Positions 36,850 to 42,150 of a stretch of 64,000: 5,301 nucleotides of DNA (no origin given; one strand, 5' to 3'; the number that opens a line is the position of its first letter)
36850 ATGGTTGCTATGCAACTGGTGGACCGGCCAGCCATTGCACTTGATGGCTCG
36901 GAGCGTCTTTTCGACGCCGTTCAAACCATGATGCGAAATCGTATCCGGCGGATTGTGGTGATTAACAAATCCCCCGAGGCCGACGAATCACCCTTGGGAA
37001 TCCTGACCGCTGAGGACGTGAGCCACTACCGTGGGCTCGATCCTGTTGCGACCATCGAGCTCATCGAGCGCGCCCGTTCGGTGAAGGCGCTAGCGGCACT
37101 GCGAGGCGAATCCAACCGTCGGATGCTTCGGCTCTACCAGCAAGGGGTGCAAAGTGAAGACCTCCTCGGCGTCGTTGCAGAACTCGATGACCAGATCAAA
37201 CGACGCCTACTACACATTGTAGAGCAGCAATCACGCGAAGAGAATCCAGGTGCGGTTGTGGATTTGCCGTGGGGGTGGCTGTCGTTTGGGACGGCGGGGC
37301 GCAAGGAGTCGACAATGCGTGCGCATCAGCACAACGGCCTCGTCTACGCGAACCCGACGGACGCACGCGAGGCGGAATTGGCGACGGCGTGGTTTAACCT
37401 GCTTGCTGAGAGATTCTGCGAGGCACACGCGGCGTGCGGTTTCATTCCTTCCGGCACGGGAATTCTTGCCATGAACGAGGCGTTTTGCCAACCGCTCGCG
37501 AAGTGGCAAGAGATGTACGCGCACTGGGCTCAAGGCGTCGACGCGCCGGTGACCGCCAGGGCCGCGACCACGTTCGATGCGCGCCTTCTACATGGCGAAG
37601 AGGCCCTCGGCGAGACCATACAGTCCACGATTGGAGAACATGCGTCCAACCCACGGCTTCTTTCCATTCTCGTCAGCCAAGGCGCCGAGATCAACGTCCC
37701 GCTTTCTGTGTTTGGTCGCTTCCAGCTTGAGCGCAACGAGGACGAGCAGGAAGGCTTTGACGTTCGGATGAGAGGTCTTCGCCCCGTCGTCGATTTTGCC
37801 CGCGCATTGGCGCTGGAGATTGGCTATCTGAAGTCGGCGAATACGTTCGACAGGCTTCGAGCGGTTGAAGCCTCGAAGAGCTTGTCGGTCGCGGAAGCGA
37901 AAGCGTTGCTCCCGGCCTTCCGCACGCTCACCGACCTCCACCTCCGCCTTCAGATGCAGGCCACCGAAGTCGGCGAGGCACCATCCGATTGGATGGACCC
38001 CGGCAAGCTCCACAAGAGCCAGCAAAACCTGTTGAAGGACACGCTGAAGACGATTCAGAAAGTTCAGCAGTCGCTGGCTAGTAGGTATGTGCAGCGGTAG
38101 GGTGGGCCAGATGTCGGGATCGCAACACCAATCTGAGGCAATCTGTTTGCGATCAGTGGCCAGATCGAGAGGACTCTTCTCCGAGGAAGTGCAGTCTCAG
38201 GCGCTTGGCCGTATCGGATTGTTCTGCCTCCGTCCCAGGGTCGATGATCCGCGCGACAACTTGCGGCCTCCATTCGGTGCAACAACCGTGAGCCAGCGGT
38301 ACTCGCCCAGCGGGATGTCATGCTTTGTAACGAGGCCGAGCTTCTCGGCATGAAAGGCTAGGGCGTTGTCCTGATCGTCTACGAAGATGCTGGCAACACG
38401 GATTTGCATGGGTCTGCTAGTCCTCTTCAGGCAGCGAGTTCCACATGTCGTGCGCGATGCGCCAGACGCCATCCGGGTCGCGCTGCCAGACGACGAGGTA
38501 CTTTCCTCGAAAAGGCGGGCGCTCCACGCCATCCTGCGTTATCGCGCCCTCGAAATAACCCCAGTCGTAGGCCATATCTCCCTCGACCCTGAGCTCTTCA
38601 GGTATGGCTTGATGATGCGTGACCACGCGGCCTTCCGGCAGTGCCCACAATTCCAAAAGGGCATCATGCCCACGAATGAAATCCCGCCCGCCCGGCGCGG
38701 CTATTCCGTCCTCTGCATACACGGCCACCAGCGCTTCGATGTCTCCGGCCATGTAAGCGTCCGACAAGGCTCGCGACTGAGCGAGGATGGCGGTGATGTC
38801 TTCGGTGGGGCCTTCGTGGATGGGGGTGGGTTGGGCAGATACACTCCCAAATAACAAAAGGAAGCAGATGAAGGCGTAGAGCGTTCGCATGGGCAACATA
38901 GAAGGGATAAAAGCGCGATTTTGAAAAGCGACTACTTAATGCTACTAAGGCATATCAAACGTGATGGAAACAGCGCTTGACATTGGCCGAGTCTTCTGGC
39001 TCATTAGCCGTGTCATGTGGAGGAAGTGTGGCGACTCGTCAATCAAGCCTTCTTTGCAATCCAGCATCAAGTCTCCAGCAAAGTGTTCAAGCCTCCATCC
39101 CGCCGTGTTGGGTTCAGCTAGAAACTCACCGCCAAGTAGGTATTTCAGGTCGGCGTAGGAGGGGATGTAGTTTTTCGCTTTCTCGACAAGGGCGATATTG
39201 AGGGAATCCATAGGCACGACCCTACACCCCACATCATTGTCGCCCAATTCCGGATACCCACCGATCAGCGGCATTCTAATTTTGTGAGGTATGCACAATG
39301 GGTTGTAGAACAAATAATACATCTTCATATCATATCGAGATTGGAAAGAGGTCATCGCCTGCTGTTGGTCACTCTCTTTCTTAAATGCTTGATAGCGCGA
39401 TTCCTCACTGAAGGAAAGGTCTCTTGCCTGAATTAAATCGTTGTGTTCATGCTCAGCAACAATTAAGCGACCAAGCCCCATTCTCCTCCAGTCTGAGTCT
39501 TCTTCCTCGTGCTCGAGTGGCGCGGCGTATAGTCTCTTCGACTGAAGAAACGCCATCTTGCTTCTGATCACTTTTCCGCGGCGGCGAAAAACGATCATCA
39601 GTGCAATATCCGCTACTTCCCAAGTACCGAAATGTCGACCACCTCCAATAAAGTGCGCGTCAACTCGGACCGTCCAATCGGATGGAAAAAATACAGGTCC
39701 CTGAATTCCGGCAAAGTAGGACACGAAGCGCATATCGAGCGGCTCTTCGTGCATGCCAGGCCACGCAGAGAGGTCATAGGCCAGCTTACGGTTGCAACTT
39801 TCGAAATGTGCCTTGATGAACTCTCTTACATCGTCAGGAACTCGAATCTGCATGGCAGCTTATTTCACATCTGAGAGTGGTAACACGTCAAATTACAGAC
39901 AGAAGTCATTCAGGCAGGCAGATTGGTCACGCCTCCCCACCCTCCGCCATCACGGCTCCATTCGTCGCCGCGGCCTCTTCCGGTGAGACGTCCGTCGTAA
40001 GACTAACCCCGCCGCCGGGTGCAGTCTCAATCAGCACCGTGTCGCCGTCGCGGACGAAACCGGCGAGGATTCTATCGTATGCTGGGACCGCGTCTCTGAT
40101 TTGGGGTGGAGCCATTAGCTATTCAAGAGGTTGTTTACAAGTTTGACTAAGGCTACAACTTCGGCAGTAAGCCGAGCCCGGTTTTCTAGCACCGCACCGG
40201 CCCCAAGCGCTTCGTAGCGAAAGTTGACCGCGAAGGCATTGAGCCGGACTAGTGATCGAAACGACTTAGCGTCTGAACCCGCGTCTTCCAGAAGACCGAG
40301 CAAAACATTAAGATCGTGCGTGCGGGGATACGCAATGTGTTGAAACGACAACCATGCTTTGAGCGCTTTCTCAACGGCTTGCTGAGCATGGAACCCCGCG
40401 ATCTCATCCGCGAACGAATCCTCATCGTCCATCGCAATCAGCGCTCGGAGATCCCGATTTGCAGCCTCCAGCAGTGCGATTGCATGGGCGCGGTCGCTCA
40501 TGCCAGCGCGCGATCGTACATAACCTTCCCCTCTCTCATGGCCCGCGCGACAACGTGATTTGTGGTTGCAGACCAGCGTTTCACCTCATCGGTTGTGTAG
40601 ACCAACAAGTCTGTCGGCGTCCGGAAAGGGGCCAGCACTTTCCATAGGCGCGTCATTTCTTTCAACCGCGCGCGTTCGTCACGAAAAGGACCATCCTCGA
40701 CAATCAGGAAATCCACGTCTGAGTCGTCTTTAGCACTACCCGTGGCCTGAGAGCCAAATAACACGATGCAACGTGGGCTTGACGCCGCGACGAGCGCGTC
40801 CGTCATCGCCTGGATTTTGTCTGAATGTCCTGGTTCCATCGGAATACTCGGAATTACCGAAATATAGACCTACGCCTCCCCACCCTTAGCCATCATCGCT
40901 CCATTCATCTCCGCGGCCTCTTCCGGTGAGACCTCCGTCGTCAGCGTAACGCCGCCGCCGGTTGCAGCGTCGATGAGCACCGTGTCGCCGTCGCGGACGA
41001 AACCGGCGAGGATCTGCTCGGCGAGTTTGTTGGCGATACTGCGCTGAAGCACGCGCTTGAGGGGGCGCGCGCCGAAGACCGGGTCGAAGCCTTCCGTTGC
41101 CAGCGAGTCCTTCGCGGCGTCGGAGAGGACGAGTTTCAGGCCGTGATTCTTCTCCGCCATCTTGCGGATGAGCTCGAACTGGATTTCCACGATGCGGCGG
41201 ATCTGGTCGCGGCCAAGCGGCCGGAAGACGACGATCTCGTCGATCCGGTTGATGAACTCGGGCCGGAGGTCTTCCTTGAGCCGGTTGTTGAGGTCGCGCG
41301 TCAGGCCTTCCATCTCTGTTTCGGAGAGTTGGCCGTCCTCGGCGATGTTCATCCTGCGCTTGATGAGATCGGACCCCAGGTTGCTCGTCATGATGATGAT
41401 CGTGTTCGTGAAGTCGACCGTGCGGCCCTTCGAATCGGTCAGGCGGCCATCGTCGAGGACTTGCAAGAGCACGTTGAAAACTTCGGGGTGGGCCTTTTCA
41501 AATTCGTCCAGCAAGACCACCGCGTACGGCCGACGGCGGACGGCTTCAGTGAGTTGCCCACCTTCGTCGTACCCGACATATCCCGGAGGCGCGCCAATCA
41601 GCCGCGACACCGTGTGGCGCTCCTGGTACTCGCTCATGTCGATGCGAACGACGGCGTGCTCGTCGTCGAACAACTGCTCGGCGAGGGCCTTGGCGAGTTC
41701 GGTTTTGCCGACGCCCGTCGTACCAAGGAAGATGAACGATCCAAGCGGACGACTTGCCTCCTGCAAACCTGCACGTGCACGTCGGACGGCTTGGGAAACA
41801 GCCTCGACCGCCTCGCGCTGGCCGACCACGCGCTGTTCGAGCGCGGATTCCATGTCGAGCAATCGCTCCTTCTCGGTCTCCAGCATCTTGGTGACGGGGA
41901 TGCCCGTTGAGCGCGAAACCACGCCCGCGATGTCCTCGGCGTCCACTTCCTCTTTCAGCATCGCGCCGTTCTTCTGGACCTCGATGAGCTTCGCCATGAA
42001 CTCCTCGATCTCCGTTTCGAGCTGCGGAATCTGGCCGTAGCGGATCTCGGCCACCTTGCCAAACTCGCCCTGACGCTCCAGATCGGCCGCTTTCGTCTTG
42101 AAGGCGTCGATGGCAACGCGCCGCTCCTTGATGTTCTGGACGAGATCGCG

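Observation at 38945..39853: AT-richer orphan 302-aa ORF with a nuclease-like motif beside the TA cassette: candidate uncharacterised defence or accessory gene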

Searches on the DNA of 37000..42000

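Call 63: search_rna_families(source=window, start=37000, end=42000, threshold=evalue, max_evalue=1)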
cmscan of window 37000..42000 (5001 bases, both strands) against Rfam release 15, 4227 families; matches with E-value up to 1: 2.
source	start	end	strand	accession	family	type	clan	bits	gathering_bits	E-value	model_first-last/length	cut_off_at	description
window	41150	41225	+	RF03191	mir-1913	Gene; miRNA;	-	28.8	105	0.0094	1-80/80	no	mir-1913 microRNA precursor family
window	38104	38162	+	RF00320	snoZ185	Gene; snRNA; snoRNA; CD-box;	-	20.2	50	0.8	1-86/86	no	Small nucleolar RNA Z185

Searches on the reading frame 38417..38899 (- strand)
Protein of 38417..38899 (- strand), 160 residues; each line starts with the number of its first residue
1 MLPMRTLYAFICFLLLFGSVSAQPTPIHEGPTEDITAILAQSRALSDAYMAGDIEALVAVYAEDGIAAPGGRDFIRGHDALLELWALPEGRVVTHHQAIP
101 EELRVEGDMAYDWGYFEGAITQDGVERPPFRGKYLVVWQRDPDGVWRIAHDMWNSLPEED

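Call 3: search_protein_families(library=pfam, proteins=[window:38417-38899:-], max_evalue=1)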
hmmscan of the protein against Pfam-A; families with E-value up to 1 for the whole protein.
window:38417-38899:- (160 aa): 4 families
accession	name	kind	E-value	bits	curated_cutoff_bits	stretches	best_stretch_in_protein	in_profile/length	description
PF14534.12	DUF4440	-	2.1e-13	51.1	25.2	1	38-148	1-107/107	Domain of unknown function (DUF4440)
PF13577.12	SnoaL_4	-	7.7e-07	29.6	24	1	33-150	4-124/126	SnoaL-like domain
PF12680.13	SnoaL_2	-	1.3e-05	26.1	27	1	43-124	2-83/102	SnoaL-like domain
PF13474.12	SnoaL_3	-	0.068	14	22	1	43-150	6-113/121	SnoaL-like domain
